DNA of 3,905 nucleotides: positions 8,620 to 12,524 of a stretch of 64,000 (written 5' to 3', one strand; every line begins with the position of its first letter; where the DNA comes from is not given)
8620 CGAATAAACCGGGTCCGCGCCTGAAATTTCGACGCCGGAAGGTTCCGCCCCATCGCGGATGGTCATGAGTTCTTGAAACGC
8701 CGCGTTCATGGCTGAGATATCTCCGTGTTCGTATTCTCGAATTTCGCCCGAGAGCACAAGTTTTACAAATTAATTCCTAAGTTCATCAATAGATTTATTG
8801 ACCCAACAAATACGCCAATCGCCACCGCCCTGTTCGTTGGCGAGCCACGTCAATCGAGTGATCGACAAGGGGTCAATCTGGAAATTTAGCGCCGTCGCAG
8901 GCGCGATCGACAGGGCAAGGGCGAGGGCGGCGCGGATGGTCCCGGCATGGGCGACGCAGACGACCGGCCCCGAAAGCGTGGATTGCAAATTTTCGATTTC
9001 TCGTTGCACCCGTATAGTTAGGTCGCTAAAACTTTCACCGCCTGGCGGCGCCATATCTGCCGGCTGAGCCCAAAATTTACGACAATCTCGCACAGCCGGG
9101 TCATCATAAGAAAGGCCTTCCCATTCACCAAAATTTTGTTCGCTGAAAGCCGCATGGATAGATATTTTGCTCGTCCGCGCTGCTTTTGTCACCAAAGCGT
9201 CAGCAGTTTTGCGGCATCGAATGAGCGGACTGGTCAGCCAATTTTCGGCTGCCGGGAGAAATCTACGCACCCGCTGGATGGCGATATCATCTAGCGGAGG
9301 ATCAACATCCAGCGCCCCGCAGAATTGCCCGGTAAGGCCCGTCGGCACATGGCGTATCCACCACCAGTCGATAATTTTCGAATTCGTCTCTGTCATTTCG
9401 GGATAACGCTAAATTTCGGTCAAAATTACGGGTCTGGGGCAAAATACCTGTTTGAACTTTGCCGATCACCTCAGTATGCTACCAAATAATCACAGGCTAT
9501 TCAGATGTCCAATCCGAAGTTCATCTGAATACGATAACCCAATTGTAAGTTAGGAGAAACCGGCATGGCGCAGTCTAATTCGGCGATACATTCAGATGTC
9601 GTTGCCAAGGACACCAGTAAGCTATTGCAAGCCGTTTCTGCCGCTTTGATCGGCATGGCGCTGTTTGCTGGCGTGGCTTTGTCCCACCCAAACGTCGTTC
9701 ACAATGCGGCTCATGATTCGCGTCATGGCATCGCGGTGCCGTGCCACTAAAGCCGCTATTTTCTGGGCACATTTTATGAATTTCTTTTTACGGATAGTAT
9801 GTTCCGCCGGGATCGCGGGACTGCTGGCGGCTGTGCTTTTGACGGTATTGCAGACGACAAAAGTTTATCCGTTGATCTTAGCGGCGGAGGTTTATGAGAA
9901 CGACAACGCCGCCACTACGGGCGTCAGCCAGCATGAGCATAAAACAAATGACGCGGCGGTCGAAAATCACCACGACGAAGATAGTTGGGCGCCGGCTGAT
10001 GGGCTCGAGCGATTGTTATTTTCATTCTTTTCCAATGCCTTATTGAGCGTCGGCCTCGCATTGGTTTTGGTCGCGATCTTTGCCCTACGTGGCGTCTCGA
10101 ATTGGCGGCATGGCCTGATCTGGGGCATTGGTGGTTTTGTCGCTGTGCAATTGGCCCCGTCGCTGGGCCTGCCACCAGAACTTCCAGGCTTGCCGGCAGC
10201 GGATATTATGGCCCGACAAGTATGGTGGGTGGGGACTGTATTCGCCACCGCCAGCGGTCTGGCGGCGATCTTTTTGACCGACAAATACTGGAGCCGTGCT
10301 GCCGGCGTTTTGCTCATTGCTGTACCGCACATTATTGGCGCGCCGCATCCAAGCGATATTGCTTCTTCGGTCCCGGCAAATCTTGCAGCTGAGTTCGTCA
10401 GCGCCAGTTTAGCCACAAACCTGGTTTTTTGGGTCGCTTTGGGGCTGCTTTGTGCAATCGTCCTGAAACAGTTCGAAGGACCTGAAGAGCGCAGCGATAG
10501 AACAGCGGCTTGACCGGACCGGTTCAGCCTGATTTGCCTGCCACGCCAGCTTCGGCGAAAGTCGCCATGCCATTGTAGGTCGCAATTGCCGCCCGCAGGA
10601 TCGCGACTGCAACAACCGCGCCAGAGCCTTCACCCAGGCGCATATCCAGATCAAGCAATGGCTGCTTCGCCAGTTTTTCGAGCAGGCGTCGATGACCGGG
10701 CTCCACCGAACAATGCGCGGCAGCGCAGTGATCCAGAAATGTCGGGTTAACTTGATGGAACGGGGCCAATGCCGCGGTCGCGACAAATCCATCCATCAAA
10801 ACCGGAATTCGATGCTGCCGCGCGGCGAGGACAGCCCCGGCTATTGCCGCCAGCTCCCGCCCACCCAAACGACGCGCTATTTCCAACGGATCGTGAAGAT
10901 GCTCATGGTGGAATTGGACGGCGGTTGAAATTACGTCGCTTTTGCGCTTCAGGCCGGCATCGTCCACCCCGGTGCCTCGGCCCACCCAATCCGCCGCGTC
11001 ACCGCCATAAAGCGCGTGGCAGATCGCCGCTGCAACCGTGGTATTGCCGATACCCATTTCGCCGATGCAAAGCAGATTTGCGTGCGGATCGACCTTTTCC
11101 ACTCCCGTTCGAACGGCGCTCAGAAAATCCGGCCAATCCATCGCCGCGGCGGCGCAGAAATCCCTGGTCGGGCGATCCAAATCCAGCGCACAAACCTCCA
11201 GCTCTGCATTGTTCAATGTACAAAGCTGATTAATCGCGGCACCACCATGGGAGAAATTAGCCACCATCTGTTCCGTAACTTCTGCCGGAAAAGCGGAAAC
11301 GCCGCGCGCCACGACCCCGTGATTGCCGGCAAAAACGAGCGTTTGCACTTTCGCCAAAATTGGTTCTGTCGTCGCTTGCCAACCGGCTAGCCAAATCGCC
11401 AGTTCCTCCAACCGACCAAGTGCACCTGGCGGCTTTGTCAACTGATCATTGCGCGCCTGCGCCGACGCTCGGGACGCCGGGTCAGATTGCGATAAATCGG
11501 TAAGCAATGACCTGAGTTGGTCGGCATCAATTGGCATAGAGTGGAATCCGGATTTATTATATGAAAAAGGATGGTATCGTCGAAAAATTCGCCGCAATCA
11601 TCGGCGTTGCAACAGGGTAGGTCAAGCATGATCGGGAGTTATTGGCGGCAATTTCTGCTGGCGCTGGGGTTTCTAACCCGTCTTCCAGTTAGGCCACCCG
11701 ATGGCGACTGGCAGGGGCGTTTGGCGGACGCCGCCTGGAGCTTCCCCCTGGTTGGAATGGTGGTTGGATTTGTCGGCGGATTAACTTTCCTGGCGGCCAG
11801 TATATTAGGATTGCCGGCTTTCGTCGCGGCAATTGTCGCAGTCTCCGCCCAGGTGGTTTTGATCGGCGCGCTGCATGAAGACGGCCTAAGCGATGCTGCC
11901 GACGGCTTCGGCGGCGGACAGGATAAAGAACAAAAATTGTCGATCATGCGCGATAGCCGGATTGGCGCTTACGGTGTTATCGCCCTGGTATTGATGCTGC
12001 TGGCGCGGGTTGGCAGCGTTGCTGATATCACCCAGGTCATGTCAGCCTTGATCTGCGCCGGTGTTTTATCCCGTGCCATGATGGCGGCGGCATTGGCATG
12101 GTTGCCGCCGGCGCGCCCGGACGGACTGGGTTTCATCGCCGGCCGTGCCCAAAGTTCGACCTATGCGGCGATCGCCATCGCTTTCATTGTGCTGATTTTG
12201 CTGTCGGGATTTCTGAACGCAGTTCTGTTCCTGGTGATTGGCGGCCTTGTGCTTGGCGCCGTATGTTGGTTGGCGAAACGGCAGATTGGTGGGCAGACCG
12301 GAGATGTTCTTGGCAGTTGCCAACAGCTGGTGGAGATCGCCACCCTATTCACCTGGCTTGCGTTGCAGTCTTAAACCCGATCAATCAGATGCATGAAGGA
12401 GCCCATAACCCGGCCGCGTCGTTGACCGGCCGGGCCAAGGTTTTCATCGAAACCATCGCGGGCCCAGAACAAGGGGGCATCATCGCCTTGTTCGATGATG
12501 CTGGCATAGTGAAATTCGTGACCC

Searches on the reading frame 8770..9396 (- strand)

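Call 49: search_protein_families(library=pfam, proteins=[window:8770-9396:-], max_evalue=0.00001)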
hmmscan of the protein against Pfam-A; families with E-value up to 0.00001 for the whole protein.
window:8770-9396:- (208 aa): 1 family
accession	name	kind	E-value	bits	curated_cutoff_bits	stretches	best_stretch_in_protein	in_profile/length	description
PF00300.27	His_Phos_1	-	1.9e-29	103.2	21.7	1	14-187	4-184/194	Histidine phosphatase superfamily (branch 1)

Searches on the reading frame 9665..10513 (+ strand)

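Call 49: search_protein_families(library=pfam, proteins=[window:9665-10513:+], max_evalue=0.00001)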
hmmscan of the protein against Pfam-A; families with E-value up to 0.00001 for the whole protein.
window:9665-10513:+ (282 aa): 1 family
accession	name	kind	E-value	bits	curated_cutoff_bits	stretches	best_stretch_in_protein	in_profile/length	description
PF09490.15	CbtA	-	5.2e-49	167.7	30.7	1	43-266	3-237/239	Probable cobalt transporter subunit (CbtA)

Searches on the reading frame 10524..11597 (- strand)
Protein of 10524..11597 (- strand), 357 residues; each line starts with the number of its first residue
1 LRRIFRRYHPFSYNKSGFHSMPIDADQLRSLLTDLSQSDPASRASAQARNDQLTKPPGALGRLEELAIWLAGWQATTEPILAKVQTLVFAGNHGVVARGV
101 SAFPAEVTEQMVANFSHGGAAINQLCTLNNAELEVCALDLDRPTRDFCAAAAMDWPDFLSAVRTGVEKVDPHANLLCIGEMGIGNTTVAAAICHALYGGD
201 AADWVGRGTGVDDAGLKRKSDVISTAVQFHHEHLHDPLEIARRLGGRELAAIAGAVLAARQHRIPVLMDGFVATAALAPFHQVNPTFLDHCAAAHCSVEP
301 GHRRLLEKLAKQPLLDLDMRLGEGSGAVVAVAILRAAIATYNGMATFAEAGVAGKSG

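Call 49: search_protein_families(library=pfam, proteins=[window:10524-11597:-], max_evalue=0.00001)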
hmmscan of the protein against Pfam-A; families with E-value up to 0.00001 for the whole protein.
window:10524-11597:- (357 aa): 1 family
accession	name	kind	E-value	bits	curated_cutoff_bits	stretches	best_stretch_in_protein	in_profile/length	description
PF02277.22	DBI_PRT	-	3.4e-116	388.5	22.6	1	37-352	3-329/329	Phosphoribosyltransferase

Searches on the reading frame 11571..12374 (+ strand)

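Call 50: search_protein_families(library=pfam, proteins=[window:11571-12374:+], max_evalue=0.00001)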
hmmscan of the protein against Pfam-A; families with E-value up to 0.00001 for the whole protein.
window:11571-12374:+ (267 aa): 1 family
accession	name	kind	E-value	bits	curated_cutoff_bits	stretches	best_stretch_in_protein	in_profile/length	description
PF02654.20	CobS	-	1.2e-51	176.3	23.2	1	31-259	1-206/207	Cobalamin-5-phosphate synthase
